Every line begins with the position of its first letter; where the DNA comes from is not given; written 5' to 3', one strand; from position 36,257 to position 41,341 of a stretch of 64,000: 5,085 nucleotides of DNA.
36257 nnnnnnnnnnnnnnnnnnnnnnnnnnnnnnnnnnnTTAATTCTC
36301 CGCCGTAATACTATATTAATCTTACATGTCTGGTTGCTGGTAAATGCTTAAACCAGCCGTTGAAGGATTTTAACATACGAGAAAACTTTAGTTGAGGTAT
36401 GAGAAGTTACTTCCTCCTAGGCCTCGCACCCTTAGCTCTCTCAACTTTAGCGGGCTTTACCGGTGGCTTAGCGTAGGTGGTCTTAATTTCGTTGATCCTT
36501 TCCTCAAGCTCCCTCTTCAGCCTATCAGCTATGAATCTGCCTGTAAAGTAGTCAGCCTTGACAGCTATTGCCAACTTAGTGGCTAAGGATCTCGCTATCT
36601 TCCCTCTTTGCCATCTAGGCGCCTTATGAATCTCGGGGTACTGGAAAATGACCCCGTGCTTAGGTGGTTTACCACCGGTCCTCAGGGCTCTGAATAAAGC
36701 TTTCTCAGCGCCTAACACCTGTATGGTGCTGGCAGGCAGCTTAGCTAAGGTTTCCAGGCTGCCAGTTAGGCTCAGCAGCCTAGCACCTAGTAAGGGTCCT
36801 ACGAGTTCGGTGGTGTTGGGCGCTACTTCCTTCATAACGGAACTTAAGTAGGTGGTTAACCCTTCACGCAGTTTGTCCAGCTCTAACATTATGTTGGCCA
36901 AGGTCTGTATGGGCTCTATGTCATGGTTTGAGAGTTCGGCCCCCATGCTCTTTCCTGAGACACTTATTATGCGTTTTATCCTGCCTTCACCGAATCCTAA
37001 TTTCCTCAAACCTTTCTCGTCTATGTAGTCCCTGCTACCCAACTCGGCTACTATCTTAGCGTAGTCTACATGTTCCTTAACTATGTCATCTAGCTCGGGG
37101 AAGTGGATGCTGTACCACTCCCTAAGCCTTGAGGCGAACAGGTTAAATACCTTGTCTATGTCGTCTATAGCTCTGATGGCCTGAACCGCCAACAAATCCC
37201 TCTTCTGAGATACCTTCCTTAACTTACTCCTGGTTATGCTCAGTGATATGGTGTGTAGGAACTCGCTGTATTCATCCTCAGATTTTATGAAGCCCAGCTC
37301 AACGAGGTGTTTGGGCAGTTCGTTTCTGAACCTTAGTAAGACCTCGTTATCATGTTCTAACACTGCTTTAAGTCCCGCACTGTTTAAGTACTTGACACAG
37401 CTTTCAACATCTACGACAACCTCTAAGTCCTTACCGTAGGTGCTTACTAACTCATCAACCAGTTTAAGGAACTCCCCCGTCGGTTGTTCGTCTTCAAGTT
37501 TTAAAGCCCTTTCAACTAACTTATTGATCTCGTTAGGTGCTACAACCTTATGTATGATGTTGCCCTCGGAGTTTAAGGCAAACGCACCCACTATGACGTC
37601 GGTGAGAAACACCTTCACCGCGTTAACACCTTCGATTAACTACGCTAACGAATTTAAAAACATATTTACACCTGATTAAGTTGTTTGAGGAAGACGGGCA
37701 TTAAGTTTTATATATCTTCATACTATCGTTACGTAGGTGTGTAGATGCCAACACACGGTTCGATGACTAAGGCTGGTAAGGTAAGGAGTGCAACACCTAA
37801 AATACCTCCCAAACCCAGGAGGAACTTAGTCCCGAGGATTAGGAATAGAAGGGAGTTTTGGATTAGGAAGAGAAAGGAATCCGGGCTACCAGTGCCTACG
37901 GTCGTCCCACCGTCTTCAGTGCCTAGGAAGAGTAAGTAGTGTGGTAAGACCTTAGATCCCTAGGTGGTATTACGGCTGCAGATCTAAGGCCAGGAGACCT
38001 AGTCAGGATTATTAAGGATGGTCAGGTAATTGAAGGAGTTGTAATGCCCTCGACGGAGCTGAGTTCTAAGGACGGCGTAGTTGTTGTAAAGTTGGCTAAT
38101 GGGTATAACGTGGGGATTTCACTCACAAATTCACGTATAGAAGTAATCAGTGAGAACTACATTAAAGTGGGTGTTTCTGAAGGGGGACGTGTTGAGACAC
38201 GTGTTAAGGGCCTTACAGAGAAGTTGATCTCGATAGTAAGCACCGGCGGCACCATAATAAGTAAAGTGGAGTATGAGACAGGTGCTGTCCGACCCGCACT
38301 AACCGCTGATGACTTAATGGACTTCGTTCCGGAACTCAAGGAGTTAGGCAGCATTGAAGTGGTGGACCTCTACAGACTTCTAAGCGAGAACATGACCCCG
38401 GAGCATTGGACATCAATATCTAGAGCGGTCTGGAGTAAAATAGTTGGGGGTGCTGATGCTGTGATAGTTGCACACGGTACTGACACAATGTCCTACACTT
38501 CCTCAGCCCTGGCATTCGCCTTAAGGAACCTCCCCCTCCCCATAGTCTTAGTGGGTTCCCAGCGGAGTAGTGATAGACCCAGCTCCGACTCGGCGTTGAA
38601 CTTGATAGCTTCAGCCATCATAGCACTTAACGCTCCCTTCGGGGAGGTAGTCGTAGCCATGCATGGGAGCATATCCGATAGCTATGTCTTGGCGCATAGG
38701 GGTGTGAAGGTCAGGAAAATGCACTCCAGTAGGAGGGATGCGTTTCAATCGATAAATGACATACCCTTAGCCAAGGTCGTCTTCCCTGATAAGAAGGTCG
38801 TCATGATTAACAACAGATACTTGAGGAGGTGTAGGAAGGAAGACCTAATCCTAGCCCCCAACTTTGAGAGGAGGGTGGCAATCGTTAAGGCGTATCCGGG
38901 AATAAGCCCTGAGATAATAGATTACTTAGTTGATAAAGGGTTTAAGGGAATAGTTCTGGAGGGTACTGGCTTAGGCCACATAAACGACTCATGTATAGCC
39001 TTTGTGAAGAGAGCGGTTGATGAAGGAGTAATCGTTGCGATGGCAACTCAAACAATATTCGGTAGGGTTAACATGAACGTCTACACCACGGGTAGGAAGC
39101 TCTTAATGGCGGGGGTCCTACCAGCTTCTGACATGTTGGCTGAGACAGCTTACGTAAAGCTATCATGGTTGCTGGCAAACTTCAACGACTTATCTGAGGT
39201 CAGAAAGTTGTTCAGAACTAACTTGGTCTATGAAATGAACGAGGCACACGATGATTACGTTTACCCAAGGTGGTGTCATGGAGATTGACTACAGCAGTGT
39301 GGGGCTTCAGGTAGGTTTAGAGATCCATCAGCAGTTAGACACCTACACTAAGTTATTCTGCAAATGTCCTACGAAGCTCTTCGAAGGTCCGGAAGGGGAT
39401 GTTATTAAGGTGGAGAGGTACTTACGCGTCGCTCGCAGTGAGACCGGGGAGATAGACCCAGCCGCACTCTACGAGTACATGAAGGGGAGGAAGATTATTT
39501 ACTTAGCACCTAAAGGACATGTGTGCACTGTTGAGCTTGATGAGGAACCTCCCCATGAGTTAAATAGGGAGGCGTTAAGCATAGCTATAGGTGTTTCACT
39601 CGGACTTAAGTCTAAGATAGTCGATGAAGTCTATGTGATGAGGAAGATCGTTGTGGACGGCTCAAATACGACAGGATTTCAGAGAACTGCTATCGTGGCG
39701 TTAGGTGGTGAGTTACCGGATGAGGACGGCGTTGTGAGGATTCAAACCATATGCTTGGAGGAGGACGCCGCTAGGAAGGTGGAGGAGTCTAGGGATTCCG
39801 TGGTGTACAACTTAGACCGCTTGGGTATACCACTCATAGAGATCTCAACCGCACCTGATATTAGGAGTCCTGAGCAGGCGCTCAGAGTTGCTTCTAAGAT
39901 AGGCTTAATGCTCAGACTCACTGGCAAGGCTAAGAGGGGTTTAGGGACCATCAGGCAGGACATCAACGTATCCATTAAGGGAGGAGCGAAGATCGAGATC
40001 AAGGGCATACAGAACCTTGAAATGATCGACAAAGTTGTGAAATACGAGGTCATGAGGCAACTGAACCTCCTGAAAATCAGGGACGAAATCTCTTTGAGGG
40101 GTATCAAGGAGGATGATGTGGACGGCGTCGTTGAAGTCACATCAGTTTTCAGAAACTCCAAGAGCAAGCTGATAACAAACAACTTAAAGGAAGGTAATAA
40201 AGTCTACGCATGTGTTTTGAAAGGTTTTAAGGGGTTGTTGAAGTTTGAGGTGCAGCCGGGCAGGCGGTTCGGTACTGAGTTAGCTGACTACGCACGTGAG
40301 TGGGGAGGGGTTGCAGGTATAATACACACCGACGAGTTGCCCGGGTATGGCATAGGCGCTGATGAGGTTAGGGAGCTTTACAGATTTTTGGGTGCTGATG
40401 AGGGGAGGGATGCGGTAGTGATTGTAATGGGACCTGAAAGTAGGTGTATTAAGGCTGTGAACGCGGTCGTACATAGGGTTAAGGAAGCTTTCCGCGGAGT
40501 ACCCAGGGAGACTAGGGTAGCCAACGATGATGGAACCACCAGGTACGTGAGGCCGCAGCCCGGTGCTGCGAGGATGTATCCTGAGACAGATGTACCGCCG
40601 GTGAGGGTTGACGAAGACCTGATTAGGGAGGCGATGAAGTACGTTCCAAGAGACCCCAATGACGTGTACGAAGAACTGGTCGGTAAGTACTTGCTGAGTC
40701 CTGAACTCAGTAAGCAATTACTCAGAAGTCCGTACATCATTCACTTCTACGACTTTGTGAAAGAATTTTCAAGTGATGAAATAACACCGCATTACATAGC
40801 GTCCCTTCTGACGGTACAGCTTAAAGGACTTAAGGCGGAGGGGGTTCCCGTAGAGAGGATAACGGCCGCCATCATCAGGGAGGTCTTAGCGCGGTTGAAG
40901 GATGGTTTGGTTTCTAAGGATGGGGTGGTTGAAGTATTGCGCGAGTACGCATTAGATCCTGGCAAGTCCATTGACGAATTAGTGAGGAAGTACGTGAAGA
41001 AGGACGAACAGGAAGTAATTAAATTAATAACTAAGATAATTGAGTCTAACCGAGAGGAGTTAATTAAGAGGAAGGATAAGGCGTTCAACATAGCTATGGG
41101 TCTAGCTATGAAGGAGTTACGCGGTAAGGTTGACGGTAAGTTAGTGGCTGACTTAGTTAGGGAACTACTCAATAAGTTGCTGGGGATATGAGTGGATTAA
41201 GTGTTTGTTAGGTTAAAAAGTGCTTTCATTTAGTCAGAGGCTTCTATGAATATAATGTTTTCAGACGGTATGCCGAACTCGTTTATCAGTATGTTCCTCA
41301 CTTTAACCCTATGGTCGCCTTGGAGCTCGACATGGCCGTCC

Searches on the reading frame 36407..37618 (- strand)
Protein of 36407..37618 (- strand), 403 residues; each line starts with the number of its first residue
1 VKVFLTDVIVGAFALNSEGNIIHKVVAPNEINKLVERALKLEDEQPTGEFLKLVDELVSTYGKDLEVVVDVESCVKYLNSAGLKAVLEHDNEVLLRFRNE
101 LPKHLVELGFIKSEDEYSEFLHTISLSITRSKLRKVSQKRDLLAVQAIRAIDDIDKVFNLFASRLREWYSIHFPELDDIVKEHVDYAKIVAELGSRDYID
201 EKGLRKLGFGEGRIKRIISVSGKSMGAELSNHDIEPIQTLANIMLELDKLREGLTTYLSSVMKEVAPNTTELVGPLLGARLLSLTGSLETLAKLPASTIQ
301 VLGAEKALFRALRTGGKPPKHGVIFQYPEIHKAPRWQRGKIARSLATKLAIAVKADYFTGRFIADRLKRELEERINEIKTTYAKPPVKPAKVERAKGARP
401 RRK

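Call 9: search_protein_families(library=pfam, proteins=[window:36407-37618:-])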
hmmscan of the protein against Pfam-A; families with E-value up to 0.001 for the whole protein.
window:36407-37618:- (403 aa): 2 families
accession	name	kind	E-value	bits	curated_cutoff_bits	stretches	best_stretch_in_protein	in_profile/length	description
PF01798.23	Nop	-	3.7e-73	246.2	25.4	1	151-376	2-227/228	snoRNA binding domain, fibrillarin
PF21572.2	Nop5_56-rel_N_Arc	-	1.1e-30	107.1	27.8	1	2-134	1-128/128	Archaeal Nop5/56-rel, N-terminal domain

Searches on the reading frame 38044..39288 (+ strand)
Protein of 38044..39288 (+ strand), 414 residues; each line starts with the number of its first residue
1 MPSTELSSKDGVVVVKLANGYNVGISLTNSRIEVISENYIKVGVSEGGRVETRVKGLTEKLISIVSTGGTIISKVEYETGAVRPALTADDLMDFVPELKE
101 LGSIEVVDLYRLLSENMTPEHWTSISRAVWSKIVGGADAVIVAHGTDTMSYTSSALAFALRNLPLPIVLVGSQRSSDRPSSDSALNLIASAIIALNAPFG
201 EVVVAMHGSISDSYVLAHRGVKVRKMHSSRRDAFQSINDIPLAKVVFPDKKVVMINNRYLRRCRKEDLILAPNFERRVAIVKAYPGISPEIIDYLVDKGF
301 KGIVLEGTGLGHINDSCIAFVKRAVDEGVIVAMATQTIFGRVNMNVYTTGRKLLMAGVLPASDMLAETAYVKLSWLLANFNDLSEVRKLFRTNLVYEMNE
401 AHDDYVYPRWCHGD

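Call 52: search_protein_families(library=pfam, proteins=[window:38044-39288:+], max_evalue=0.00001)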
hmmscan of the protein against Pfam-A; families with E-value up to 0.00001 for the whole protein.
window:38044-39288:+ (414 aa): 3 families
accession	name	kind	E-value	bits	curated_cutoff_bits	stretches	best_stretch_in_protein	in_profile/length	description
PF00710.25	Asparaginase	-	1.3e-57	194.9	22.5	1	62-251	2-184/193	Asparaginase, N-terminal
PF17763.6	Asparaginase_C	-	1.8e-34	118.5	34.6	1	277-390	1-114/114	Glutaminase/Asparaginase C-terminal domain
PF18195.6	GatD_N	-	1.2e-09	37.9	25.7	1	1-35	21-54/54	GatD N-terminal domain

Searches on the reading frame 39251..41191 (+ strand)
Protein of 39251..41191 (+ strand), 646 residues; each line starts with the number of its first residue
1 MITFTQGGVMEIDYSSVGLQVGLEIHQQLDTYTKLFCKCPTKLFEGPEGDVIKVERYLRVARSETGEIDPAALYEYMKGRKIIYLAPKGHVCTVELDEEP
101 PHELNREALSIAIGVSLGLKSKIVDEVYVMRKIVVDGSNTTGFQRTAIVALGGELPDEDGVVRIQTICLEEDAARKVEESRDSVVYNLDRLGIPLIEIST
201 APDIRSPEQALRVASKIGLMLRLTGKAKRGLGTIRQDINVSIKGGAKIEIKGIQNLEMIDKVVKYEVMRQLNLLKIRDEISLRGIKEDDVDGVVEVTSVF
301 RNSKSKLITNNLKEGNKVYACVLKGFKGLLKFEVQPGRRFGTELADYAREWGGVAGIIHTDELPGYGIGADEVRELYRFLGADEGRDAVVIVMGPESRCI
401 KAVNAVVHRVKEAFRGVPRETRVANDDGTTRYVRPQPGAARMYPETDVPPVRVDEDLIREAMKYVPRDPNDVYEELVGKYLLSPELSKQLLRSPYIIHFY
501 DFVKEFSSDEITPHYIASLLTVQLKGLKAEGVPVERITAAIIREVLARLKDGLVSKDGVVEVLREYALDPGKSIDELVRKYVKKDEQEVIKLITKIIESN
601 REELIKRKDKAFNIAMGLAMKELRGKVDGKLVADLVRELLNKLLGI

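Call 52: search_protein_families(library=pfam, proteins=[window:39251-41191:+], max_evalue=0.00001)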
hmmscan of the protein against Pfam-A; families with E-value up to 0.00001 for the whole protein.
window:39251-41191:+ (646 aa): 3 families
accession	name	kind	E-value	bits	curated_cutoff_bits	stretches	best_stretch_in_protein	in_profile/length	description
PF02934.20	GatB_N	-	5.4e-63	213.2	23.4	1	20-458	2-276/277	GatB/GatE catalytic domain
PF02637.23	GatB_Yqey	-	2.5e-21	76.5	27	1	512-640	13-148/148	GatB domain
PF02938.19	GAD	-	2.3e-16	60.2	23.4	1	308-402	1-94/95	GAD domain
